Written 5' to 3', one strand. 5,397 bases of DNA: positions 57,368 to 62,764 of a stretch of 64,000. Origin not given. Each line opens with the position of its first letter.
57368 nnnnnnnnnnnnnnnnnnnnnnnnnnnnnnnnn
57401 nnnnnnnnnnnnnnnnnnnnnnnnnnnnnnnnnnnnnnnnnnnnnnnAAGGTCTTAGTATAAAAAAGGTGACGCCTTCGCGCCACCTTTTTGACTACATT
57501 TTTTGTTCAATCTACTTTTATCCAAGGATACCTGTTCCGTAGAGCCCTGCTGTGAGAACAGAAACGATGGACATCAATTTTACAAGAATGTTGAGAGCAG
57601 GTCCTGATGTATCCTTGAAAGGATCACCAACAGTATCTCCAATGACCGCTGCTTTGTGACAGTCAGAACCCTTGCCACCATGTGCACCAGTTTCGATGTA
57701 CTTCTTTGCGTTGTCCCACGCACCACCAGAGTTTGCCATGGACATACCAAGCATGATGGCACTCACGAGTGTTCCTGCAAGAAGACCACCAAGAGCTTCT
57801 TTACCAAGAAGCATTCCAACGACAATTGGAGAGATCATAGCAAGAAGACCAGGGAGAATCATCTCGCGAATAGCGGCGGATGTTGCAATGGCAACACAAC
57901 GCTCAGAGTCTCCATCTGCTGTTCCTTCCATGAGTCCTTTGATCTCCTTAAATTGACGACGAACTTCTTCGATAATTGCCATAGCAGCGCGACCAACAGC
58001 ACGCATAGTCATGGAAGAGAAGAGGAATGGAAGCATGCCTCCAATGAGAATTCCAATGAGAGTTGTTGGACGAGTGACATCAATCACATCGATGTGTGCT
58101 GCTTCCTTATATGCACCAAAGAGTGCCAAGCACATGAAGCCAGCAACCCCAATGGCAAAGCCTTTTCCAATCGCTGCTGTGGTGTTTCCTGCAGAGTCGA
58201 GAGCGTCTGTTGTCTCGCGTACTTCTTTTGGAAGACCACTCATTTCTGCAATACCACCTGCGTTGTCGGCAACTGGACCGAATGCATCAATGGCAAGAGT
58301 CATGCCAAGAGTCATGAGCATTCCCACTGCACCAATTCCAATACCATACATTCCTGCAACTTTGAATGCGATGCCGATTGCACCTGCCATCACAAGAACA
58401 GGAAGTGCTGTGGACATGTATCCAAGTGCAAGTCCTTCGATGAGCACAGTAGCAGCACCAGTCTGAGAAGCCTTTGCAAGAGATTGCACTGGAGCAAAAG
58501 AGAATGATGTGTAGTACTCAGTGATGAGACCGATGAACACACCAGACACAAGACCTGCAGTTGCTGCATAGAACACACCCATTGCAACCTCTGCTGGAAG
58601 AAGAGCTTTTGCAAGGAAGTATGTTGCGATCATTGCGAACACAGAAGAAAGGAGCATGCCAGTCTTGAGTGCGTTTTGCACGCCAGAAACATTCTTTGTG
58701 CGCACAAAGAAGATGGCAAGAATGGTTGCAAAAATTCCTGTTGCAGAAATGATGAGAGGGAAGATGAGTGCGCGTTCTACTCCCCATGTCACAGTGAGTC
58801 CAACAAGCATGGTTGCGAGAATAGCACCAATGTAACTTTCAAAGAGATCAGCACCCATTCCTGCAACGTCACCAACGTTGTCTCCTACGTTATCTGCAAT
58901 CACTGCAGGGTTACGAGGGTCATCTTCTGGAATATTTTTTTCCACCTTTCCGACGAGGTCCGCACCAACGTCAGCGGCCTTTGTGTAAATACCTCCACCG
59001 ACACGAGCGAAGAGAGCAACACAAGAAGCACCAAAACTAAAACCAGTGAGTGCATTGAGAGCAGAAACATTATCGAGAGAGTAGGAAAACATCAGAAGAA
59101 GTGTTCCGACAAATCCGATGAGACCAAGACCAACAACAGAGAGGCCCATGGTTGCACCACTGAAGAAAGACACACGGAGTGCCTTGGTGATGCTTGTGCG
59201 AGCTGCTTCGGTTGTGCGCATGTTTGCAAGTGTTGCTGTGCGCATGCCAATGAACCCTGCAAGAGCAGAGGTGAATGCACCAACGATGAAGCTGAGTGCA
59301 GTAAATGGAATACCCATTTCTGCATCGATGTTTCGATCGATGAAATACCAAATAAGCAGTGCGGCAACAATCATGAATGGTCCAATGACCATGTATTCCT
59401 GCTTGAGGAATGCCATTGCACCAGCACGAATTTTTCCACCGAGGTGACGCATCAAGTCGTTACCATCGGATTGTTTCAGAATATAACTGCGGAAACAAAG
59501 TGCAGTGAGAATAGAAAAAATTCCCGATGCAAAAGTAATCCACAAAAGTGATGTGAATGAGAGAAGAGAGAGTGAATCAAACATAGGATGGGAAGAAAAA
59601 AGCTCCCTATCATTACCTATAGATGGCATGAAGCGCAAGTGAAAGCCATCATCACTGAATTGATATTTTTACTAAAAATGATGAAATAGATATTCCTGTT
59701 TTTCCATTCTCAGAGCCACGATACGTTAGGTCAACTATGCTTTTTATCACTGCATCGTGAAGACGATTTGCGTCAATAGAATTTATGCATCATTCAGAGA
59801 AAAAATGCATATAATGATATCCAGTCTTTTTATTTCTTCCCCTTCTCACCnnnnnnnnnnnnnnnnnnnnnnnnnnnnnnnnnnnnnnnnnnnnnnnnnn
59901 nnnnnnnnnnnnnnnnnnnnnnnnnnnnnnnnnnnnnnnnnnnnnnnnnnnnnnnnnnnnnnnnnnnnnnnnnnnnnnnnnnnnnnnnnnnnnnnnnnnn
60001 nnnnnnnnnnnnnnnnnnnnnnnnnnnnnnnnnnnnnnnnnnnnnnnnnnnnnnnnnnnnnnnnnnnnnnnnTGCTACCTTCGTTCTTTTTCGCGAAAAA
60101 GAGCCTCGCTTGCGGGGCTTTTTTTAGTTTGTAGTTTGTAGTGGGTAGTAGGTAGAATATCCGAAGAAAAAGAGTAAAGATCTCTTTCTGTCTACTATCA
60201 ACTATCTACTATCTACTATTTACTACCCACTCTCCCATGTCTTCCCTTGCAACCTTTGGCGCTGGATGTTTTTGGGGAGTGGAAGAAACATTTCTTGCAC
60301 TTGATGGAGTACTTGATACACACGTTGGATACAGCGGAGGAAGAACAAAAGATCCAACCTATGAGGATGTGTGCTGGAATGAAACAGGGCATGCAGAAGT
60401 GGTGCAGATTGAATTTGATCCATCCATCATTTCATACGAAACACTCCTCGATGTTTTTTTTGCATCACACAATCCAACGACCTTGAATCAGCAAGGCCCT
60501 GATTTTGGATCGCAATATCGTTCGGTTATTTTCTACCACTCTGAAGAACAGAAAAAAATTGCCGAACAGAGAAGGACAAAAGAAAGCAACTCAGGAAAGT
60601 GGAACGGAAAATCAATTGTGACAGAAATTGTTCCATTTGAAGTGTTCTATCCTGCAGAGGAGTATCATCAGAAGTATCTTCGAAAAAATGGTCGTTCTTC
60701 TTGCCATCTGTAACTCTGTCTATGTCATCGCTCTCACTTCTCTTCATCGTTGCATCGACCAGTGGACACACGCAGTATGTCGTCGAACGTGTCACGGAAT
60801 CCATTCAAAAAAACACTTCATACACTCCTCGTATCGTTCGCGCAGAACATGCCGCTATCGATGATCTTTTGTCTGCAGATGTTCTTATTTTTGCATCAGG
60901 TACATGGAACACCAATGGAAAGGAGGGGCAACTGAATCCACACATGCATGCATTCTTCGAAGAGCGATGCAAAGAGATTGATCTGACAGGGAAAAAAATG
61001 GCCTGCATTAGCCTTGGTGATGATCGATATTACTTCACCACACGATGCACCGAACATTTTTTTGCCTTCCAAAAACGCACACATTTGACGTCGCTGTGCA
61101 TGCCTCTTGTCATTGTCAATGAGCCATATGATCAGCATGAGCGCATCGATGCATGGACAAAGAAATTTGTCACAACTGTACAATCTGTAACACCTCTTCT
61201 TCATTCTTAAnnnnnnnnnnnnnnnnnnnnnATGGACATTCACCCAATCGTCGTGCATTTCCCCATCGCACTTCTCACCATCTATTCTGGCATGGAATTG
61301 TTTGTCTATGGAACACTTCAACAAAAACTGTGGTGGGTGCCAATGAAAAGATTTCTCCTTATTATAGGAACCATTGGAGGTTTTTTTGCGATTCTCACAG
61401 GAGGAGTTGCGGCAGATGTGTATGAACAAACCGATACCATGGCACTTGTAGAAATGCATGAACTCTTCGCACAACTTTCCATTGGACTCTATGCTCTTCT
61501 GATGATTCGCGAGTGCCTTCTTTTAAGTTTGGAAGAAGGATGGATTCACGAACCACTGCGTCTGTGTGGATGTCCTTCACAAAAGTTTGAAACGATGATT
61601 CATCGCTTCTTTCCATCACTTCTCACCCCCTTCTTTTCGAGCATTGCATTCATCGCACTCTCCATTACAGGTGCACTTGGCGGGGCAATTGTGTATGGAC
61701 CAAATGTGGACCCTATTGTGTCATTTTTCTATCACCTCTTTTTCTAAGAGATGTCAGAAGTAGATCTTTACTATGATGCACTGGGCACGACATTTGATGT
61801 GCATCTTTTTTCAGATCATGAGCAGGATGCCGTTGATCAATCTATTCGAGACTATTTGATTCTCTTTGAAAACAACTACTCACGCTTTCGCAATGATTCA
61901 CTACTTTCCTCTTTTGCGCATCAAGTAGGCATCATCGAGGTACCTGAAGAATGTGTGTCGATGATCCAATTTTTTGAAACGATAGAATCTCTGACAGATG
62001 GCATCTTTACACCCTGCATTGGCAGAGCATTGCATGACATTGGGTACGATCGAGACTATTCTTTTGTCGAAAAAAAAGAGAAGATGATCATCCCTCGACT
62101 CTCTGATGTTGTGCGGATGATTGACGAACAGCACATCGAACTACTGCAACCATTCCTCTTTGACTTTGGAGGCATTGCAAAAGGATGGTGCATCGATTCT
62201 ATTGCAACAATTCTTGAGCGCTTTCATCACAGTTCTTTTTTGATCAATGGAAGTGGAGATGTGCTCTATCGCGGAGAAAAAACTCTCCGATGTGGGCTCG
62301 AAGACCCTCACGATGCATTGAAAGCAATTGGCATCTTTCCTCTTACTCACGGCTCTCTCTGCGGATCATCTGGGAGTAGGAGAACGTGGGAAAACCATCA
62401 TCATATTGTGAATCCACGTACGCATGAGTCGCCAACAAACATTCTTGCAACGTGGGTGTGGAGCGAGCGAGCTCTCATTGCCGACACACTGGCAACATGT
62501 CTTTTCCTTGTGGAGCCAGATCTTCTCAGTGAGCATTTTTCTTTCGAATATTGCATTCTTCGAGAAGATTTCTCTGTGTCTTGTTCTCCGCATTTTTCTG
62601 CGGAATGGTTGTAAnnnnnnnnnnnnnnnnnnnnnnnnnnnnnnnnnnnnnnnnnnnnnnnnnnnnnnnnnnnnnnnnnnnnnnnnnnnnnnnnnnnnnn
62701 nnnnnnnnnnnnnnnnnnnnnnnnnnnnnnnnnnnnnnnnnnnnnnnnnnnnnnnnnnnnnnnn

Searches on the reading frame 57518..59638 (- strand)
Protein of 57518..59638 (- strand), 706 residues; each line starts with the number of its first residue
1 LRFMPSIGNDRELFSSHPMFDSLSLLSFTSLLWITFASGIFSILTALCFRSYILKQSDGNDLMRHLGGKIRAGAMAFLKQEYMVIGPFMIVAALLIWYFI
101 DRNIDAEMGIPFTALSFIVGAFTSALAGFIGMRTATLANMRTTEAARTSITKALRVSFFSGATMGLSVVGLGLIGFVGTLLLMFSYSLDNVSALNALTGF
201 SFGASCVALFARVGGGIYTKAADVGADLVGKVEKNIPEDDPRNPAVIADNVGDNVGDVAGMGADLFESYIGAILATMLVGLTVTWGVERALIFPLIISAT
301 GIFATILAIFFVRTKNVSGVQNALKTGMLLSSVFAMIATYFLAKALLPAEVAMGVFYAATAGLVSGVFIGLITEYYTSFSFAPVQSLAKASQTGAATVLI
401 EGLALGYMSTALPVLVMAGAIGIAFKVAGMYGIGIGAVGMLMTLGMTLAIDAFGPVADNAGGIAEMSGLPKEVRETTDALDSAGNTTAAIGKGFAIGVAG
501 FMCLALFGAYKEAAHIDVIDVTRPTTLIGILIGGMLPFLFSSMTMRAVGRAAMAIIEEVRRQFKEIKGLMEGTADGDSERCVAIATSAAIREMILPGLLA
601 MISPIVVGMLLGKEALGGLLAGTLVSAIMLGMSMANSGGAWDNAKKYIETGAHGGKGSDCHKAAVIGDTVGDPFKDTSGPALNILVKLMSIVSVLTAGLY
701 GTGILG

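Call 13: search_protein_families(library=pfam, proteins=[window:57518-59638:-])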
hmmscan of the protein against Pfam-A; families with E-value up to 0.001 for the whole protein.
window:57518-59638:- (706 aa): 1 family
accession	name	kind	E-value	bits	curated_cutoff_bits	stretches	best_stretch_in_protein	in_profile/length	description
PF03030.21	H_PPase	-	2.3e-261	869.5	29.7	1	41-695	2-644/645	Inorganic H+ pyrophosphatase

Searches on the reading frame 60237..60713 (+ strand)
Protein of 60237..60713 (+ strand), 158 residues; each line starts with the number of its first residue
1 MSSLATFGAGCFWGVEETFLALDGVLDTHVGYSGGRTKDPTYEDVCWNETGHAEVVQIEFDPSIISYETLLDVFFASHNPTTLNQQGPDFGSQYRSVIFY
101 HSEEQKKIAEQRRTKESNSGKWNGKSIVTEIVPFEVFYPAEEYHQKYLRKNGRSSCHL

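Call 13: search_protein_families(library=pfam, proteins=[window:60237-60713:+])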
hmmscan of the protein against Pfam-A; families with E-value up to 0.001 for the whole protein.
window:60237-60713:+ (158 aa): 1 family
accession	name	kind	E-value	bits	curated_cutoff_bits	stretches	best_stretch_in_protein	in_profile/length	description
PF01625.27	PMSR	-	9.2e-64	214.7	23.7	1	5-157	2-153/153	Peptide methionine sulfoxide reductase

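Call 48: find_encoding_contigs(protein=window:60237-60713:+, flank=10000, max_places=10)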
Protein window:60237-60713:+ (158 aa): 3 contigs read that carry it; 3 places shown.
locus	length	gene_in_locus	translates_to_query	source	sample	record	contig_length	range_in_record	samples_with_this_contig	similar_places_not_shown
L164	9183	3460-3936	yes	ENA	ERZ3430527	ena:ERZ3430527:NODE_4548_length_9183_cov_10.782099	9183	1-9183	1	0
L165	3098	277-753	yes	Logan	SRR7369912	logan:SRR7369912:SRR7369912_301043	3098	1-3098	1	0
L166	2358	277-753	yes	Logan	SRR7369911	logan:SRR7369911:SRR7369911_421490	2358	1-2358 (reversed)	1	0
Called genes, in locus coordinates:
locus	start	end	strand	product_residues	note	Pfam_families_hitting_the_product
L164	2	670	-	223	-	?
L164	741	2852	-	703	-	PF03030:H_PPase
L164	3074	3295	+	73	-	-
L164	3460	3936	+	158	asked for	PF01625:PMSR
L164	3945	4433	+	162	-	PF00258:Flavodoxin_1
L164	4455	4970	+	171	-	PF09990:DUF2231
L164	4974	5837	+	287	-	PF02424:ApbE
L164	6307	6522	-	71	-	-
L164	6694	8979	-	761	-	PF07714:PK_Tyr_Ser-Thr, PF00069:Pkinase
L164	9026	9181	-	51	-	?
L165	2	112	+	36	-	?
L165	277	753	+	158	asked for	PF01625:PMSR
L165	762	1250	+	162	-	PF00258:Flavodoxin_1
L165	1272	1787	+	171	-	PF09990:DUF2231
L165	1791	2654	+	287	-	PF02424:ApbE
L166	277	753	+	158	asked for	PF01625:PMSR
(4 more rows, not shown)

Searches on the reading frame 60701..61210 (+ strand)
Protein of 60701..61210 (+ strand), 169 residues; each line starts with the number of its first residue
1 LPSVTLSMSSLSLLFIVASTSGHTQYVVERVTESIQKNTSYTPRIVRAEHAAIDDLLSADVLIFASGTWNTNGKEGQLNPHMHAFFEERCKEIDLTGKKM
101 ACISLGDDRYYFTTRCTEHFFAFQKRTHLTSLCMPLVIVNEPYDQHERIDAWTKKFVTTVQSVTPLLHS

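Call 13: search_protein_families(library=pfam, proteins=[window:60701-61210:+])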
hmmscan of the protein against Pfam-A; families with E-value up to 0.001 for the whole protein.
window:60701-61210:+ (169 aa): 1 family
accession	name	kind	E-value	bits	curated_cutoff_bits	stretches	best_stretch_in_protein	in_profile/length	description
PF00258.30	Flavodoxin_1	-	2.4e-07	31.5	25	1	17-112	3-101/143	Flavodoxin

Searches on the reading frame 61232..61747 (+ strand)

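Call 13: search_protein_families(library=pfam, proteins=[window:61232-61747:+])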
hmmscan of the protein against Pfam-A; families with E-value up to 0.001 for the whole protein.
window:61232-61747:+ (171 aa): 1 family
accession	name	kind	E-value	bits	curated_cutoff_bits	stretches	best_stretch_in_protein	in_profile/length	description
PF09990.14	DUF2231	-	1.5e-10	41.8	26.4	1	3-90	4-90/139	Predicted membrane protein (DUF2231)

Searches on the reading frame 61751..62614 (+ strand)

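Call 13: search_protein_families(library=pfam, proteins=[window:61751-62614:+])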
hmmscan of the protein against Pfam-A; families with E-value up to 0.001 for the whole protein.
window:61751-62614:+ (287 aa): 1 family
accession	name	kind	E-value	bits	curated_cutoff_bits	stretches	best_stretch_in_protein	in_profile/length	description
PF02424.20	ApbE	-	3.5e-36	125.5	25.6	1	11-257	1-249/266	ApbE family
